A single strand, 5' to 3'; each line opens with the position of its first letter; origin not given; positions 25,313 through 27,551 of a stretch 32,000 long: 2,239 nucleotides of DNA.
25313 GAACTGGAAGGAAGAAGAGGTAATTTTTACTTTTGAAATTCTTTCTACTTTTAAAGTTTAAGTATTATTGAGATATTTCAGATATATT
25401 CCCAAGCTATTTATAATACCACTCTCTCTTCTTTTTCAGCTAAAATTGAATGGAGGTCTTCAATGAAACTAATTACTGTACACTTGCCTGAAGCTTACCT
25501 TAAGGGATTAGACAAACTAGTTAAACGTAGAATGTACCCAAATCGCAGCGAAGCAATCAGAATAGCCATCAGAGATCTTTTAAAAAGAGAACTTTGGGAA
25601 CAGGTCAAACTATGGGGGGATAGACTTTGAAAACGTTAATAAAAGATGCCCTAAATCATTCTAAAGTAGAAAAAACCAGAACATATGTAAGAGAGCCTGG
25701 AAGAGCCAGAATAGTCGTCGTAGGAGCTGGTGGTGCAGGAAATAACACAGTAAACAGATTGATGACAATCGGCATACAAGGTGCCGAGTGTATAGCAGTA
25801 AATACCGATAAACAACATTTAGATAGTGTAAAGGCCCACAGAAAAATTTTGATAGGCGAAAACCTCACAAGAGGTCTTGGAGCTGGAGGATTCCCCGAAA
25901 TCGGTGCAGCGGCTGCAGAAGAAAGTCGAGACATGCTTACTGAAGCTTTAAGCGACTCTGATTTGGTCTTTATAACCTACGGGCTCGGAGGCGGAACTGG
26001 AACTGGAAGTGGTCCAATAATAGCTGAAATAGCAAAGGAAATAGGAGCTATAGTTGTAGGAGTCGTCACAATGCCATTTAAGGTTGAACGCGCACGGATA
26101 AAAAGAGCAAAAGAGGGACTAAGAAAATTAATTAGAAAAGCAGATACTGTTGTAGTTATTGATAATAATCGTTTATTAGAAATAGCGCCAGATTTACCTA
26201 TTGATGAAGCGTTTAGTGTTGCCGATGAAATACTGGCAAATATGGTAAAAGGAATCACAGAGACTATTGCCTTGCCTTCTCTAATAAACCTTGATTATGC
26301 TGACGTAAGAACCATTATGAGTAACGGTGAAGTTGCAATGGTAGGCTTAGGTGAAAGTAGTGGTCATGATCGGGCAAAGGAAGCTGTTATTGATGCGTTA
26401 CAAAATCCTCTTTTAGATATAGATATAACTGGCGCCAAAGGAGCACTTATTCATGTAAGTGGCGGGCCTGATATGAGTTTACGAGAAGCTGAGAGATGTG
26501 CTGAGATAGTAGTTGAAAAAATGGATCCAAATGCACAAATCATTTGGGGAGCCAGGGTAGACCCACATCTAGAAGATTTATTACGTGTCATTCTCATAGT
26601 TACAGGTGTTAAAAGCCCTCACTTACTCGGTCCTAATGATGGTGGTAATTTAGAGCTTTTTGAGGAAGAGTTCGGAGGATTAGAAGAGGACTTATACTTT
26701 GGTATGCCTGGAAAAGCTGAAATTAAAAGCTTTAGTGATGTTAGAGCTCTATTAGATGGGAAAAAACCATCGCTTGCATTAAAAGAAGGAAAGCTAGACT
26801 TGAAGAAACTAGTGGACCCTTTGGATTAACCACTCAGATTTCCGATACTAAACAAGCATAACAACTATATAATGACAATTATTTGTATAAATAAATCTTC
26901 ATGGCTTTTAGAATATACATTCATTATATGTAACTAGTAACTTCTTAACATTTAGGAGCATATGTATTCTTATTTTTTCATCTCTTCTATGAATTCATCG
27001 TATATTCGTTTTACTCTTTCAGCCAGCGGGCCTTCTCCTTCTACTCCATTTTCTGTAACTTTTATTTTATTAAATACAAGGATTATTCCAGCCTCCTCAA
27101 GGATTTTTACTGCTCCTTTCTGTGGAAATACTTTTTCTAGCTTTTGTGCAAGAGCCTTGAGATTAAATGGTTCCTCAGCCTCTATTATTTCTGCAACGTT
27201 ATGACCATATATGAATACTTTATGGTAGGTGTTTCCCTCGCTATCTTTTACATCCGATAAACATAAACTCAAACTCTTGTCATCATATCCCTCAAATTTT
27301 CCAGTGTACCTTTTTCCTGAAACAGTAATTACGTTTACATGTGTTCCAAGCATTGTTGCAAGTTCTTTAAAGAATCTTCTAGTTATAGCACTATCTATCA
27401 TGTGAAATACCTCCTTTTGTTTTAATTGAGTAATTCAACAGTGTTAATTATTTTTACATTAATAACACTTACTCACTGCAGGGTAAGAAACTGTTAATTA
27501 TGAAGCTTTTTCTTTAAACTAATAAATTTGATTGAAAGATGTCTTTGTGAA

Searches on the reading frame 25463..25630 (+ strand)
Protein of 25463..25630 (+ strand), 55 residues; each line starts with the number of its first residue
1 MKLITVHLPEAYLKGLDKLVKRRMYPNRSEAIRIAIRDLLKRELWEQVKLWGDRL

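Call 53: search_protein_families(library=pfam, proteins=[window:25463-25630:+], max_evalue=0.1)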
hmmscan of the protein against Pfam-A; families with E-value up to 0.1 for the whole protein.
window:25463-25630:+ (55 aa): 2 families
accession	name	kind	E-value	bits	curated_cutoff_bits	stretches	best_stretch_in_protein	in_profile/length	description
PF01402.27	RHH_1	-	8.8e-12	45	20.5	1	4-42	2-39/39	Ribbon-helix-helix protein, copG family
PF17723.7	RHH_8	-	0.00056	20.4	25.4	1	4-43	6-45/119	Ribbon-Helix-Helix transcriptional regulator family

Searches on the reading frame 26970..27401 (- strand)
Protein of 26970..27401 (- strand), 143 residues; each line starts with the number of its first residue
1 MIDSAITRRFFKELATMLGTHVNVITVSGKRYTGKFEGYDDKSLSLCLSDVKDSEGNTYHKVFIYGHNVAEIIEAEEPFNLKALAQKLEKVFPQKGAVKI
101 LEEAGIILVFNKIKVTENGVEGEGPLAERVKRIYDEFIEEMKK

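Call 53: search_protein_families(library=pfam, proteins=[window:26970-27401:-], max_evalue=0.1)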
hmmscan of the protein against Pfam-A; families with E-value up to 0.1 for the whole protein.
window:26970-27401:- (143 aa): 5 families
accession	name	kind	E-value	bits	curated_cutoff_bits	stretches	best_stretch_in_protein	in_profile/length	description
PF14894.11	Lsm_C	-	3.1e-21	75.4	27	1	82-141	5-62/63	Lsm C-terminal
PF01423.28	LSM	-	5.2e-05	23.3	23.4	1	13-72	2-64/66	LSM domain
PF14438.12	SM-ATX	-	0.00027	21.5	29.8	1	9-53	3-48/81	Ataxin 2 SM domain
PF12701.13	LSM14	-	0.017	15.5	30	0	17-52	2-37/75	Scd6-like Sm domain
PF11095.14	Gemin7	-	0.086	13.2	25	0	8-56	11-59/76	Gem-associated protein 7 (Gemin7)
